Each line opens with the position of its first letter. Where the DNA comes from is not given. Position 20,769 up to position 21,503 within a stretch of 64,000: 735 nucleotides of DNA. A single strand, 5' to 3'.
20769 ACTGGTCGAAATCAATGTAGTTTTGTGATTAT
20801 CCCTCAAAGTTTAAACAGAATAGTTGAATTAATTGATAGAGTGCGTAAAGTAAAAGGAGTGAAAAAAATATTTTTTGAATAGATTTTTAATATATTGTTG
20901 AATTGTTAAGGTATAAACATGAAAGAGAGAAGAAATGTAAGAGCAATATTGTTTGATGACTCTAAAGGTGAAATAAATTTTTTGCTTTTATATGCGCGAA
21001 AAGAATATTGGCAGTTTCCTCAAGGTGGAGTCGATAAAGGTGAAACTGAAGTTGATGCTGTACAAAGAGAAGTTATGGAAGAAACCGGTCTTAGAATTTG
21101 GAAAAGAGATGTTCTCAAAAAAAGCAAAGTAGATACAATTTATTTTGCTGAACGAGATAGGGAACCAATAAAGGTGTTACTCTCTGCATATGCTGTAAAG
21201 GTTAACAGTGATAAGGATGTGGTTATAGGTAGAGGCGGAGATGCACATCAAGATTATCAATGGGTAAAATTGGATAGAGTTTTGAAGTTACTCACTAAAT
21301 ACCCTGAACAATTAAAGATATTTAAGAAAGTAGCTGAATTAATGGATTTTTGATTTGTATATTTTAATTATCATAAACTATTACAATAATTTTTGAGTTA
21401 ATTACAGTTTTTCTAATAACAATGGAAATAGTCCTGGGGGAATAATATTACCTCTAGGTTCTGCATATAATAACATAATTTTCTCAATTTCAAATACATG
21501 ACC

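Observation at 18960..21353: Full-length bacterial-type RelA/SpoT homologue with a degenerate hydrolase site, immediately followed by a Nudix hydrolase, in an archaeal genome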

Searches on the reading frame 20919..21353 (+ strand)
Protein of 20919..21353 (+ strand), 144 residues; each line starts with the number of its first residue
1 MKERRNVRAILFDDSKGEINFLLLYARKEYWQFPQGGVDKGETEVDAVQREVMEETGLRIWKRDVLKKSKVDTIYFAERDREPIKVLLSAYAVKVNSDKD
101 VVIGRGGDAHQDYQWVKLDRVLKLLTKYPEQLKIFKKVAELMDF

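Call 4: search_protein_families(library=pfam, proteins=[window:20919-21353:+], max_evalue=0.01)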
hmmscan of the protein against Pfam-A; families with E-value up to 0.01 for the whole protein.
window:20919-21353:+ (144 aa): 1 family
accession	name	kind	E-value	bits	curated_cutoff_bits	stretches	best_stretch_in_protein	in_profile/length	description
PF00293.34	NUDIX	-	1e-17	64.8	21.1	1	4-136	3-132/134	NUDIX domain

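Call 5: search_protein_families(library=ncbifam, proteins=[window:20919-21353:+], max_evalue=0.01)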
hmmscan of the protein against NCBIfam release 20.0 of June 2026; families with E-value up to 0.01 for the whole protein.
window:20919-21353:+ (144 aa): 21 families
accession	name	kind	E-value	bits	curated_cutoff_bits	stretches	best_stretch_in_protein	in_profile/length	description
NF001936.0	PRK00714.1-3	equivalog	1.6e-12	47.6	118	1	3-138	6-145/155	RNA pyrophosphohydrolase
NF001938.0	PRK00714.1-5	equivalog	1.3e-11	44.1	116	1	27-60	43-76/172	RNA pyrophosphohydrolase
NF001937.0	PRK00714.1-4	equivalog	1.9e-10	40.6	139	1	5-70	9-72/161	RNA pyrophosphohydrolase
NF001935.0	PRK00714.1-2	equivalog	3.9e-10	39.5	259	1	4-69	8-71/183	RNA pyrophosphohydrolase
NF001934.0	PRK00714.1-1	equivalog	2.1e-09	37.1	241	1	12-71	15-73/176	RNA pyrophosphohydrolase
NF006961.0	PRK09438.1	equivalog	9.2e-09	34.9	103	1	22-124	25-132/151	dihydroneopterin triphosphate diphosphatase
TIGR02705.1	nudix_YtkD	equivalog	6.3e-07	29.1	154.4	1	26-62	42-78/156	RNA deprotection pyrophosphohydrolase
NF008044.0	PRK10776.1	equivalog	1.2e-06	28.4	148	1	29-118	31-107/130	8-oxo-dGTP diphosphatase MutT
NF006530.0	PRK08999.1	equivalog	1.4e-06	27.6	245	1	29-70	33-74/315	Nudix family hydrolase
NF003791.0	PRK05379.2-3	equivalog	1.9e-06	27.3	409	1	32-119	230-316/340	bifunctional nicotinamide-nucleotide adenylyltransferase/Nudix hydroxylase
NF012016.0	PRK15472.1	equivalog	4.1e-06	26.6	95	1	30-122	32-123/141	nucleoside triphosphatase NudI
TIGR00586.1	mutt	equivalog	7.4e-06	26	97.9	1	30-68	33-71/129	8-oxo-dGTP diphosphatase MutT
NF041652.1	Nud_hyd_Dein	equivalog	7.7e-06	26.2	200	1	28-61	42-75/152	Nudix hydrolase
NF052459.1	OxoGTPPhMutT1Mycb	equivalog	7.7e-06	25.2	475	1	25-60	25-60/292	8-oxo-(d)GTP phosphatase MutT1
NF008736.0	PRK11762.1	equivalog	1e-05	25.2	169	1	32-79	77-124/186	ADP compounds hydrolase NudE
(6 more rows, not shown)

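Call 16: search_solved_structures(query=window:20919-21353:+, max_evalue=0.001, show_alignments=3)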
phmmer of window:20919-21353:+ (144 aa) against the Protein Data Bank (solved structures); distinct sequences matched with E-value up to 0.001: 34.
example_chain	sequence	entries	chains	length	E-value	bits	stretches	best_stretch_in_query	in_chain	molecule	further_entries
1kt9_A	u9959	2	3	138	1.5e-08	38.1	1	10-139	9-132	Diadenosine Tetraphosphate Hydrolase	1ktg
3smd_A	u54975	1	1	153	9e-08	35.6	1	13-63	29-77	MutT/NUDIX family protein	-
3u53_A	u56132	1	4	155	2.8e-07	34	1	16-125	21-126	Bis(5'-nucleosyl)-tetraphosphatase [asymmetrical]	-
1xsa_A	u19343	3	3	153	1.9e-06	31.3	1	16-125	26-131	Bis(5'-nucleosyl)-tetraphosphatase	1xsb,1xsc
4ick_A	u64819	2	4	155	2e-06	31.2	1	16-125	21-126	Bis(5'-nucleosyl)-tetraphosphatase [asymmetrical]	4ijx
5cfi_A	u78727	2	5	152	9.2e-06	29.1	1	13-118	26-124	BIS(5'-nucleosyl)-tetraphosphatase (Diadenosine tetraphosphatase), putative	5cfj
5ygu_B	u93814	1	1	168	1.2e-05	28.7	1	10-59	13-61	RNA pyrophosphohydrolase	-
4s2v_A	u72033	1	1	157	1.8e-05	28.1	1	13-59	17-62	RNA pyrophosphohydrolase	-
6d1q_B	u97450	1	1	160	1.8e-05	28.1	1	13-59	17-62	RNA pyrophosphohydrolase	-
6d1v_B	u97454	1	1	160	1.8e-05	28.1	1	13-59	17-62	RNA pyrophosphohydrolase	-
4s2w_A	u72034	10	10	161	1.9e-05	28.1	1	13-59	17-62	RNA pyrophosphohydrolase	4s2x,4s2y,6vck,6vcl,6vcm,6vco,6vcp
2kdv_A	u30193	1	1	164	1.9e-05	28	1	14-59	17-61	RNA pyrophosphohydrolase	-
6vcn_A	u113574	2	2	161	1.9e-05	28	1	13-59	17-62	RNA pyrophosphohydrolase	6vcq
6d13_B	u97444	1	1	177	2.2e-05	27.9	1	14-59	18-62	RNA pyrophosphohydrolase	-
1f3y_A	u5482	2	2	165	3.1e-05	27.3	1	4-59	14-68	DIADENOSINE 5',5'''-P1,P4-TETRAPHOSPHATE HYDROLASE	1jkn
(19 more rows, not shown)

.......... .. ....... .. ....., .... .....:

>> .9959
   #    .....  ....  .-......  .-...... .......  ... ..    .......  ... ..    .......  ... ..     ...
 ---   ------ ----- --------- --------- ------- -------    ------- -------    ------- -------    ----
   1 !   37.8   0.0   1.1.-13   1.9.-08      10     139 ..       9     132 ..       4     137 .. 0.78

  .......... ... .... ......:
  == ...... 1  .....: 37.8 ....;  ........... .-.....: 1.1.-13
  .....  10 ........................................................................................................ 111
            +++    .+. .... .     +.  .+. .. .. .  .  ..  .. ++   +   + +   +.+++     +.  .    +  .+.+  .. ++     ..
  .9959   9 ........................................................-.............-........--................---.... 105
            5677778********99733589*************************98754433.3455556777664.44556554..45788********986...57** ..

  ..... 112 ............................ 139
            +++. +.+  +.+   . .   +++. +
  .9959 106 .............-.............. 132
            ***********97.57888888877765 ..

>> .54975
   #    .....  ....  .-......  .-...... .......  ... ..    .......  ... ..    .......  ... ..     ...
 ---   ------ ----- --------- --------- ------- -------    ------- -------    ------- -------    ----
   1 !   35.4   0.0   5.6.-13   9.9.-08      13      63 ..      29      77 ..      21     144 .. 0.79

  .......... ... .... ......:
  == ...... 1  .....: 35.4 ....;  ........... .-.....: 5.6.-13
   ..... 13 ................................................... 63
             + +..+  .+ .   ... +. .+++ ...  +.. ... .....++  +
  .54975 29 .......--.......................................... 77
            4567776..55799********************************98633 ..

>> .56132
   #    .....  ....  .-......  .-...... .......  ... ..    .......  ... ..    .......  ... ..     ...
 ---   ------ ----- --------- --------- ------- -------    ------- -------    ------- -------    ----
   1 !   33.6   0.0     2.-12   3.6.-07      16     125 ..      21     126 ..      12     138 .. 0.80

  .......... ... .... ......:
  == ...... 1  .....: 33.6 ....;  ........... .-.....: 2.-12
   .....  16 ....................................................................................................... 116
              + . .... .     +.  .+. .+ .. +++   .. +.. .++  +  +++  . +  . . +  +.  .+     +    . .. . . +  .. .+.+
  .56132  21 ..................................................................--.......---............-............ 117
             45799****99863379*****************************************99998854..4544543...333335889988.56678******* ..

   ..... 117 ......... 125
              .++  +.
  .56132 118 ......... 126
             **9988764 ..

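Call 37: find_homologous_proteins(query=window:20919-21353:+, max_evalue=0.00001)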
Query window:20919-21353:+ (144 aa): 16 proteins with E <= 0.00001 among 96 candidates.
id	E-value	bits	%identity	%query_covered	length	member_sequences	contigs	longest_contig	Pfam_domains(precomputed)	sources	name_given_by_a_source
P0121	6.0e-74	265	100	85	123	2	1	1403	PF00293.35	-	-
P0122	1.9e-65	237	72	100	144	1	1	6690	PF00293.35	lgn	-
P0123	4.1e-65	236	72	100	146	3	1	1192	PF00293.35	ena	-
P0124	4.0e-64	233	71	100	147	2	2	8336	PF00293.35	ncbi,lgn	-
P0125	2.7e-63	230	69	100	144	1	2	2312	PF00293.35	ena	-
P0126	5.5e-63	229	73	99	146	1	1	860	PF00293.35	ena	-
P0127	4.0e-62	226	69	100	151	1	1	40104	PF00293.35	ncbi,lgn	-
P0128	9.9e-60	219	68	99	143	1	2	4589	PF00293.35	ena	-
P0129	4.8e-57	210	68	99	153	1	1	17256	PF00293.35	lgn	-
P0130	3.9e-54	200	62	100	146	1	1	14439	PF00293.35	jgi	jgi:8-oxo-dGTP pyrophosphatase MutT (NUDIX family)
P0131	2.3e-49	185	74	78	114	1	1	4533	PF00293.35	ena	-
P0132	3.8e-19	87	74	40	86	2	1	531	PF00293.35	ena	-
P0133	3.7e-8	51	35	95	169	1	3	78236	PF00293.35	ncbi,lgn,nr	ncbi:RNA pyrophosphohydrolase [Kamptonema cortianum]|nr:RNA pyrophosphohydrolase [Oscillatoria laete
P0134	1.1e-7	50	46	47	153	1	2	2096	PF22327.3,PF00293.35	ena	-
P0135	1.5e-7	50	55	40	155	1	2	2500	PF00293.35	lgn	-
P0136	1.6e-7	49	58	40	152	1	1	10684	PF00293.35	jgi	-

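Call 41: find_encoding_contigs(protein=P0130, flank=5000, max_places=1)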
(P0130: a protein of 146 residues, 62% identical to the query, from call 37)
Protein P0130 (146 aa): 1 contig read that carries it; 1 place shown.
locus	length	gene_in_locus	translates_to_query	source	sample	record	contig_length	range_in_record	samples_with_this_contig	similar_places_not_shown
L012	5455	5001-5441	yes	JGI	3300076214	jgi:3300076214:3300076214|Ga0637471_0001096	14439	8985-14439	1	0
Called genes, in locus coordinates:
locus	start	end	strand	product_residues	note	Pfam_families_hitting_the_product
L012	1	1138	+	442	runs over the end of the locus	PF03952:Enolase_N, PF00113:Enolase_C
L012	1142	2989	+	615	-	PF01551:Peptidase_M23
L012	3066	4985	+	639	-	PF13328:HD_4, PF04607:RelA_SpoT, PF02824:TGS, PF28438:RelA_RIS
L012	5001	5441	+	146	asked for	PF00293:NUDIX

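Call 42: find_encoding_contigs(protein=P0124, flank=5000, max_places=1)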
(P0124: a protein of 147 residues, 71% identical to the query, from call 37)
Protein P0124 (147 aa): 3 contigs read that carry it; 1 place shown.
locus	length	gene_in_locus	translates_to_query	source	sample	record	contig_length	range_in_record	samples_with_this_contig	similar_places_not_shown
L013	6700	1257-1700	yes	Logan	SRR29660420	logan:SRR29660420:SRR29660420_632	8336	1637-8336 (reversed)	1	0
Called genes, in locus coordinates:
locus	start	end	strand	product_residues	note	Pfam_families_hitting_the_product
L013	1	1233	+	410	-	?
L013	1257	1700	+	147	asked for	PF00293:NUDIX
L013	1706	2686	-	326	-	PF13404:HTH_AsnC-type, PF13412:HTH_24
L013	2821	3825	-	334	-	PF00044:Gp_dh_N, PF02800:Gp_dh_C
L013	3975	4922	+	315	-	-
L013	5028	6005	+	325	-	PF17125:Methyltr_RsmF_N, PF01189:Methyltr_RsmB-F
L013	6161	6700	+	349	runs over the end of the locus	PF02073:Peptidase_M29 (weak), PF26233:NicX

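Call 75: predict_structure(alignment_id=A2)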
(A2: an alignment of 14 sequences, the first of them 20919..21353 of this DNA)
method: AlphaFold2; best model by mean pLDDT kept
length: 144 residues; sequences in the alignment: 14
mean_pLDDT: 86.0   pTM: 0.82
mean pLDDT of the five models: 86.0, 85.8, 46.2, 44.3, 39.9
residues with pLDDT >= 90: 79; 70-90: 46; 50-70: 8; < 50: 11
segments of 3 or more residues with pLDDT < 50: 100-110
pLDDT, mean of each block of 10 residues (from residue 1): 92 91 76 91 96 88 95 89 93 79 44 84 87 95 95
secondary structure, 60 per line:
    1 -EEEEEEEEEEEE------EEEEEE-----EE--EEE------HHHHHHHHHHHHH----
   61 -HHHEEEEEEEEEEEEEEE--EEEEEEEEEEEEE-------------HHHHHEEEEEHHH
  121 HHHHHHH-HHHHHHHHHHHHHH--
elements in order: E2-13 E20-25 E35-37 H44-56 E65-79 E82-94 H108-112 E113-117 H118-127 H129-142

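Call 78: fold_search(model_id=the predicted structure, library=pdb)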
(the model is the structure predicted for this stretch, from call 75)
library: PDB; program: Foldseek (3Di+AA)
matches with E <= 10: 1370; with E <= 0.001: 316
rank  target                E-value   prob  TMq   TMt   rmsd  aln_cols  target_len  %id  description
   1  3i7u_A                2.9e-10  1.00  0.75  0.80   2.9       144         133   26  Crystal structure of AP4A hydrolase (aq_158) from Aquifex aeolicus VF5 (released 2009-07-21)
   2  3i7u_C                8.1e-10  1.00  0.76  0.81   2.9       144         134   25  Crystal structure of AP4A hydrolase (aq_158) from Aquifex aeolicus VF5 (released 2009-07-21)
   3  1kt9                  8.6e-10  1.00  0.69  0.74   3.4       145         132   24  Crystal Structure of C. elegans Ap4A Hydrolase (released 2002-05-08)
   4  1ktg_A                1.9e-09  1.00  0.69  0.72   3.6       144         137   24  Crystal Structure of a C. elegans Ap4A Hydrolase Binary Complex (released 2002-05-08)
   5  6m6y                  1.3e-08  1.00  0.62  0.33   4.0       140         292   21  Crystal structure of Mycobacterium smegmatis MutT1 in complex with 8-oxo-dGTP (released 2020-10-14)
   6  5gg5                  1.4e-08  1.00  0.62  0.33   4.0       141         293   21  Crystal structure of Mycobacterium smegmatis MutT1 (released 2017-04-19)
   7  1ktg_B                1.4e-08  1.00  0.64  0.68   4.2       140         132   24  Crystal Structure of a C. elegans Ap4A Hydrolase Binary Complex (released 2002-05-08)
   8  6m72                  2.8e-08  1.00  0.62  0.33   4.0       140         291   21  Crystal structure of Mycobacterium smegmatis MutT1 in complex with 8-oxo-dGDP (released 2020-10-14)
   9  5ggc_A                3.4e-08  1.00  0.61  0.33   4.0       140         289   21  Crystal structure of Mycobacterium smegmatis MutT1 in complex with phosphate and magnesium ions (excess magnesium, I) (released 2017-04-19)
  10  5gg9                  4.3e-08  1.00  0.62  0.33   4.0       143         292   20  Crystal structure of Mycobacterium smegmatis MutT1 in complex with 8-oxo-GTP, 8-oxo-GMP and pyrophosphate (released 2017-04-19)
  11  1rya_A                5.2e-08  1.00  0.67  0.61   3.9       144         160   23  Crystal Structure of the E. coli GDP-mannose mannosyl hydrolase in complex with GDP and MG (released 2004-06-22)
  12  5gg7_A                5.5e-08  1.00  0.62  0.33   4.1       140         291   21  Crystal structure of Mycobacterium smegmatis MutT1 in complex with 8-oxo-dGTP, 8-oxo-dGMP and pyrophosphate (I) (released 2017-04-19)
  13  2i8t_B                9.6e-08  1.00  0.66  0.64   3.9       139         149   23  GDP-mannose mannosyl hydrolase-calcium-GDP-mannose complex (released 2007-06-19)
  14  2i8t_A                1.2e-07  1.00  0.66  0.65   3.7       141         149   22  GDP-mannose mannosyl hydrolase-calcium-GDP-mannose complex (released 2007-06-19)
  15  5gg6_B                1.3e-07  1.00  0.64  0.34   3.9       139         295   21  Crystal structure of Mycobacterium smegmatis MutT1 in complex with 8-oxo-dGTP (released 2017-04-19)
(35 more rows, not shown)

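Call 79: search_protein_families(library=pfam, proteins=[L012:1142-2989:+], max_evalue=0.001)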
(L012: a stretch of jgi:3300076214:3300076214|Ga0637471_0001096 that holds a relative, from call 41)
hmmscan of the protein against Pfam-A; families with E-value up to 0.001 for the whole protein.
L012:1142-2989:+ (615 aa): 1 family
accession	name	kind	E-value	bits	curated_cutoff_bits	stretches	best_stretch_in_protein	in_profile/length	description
PF01551.29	Peptidase_M23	-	5.9e-11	42.8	28.7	1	154-243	10-94/96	Peptidase family M23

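Call 85: search_protein_families(library=padloc, proteins=[window:20919-21353:+], max_evalue=0.001)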
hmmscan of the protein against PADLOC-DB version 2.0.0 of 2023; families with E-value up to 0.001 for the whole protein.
window:20919-21353:+ (144 aa): 1 family
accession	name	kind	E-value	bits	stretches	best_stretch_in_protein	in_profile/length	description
PDLC04899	PDC-S07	-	4.1e-11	40.7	1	28-135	32-125/135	-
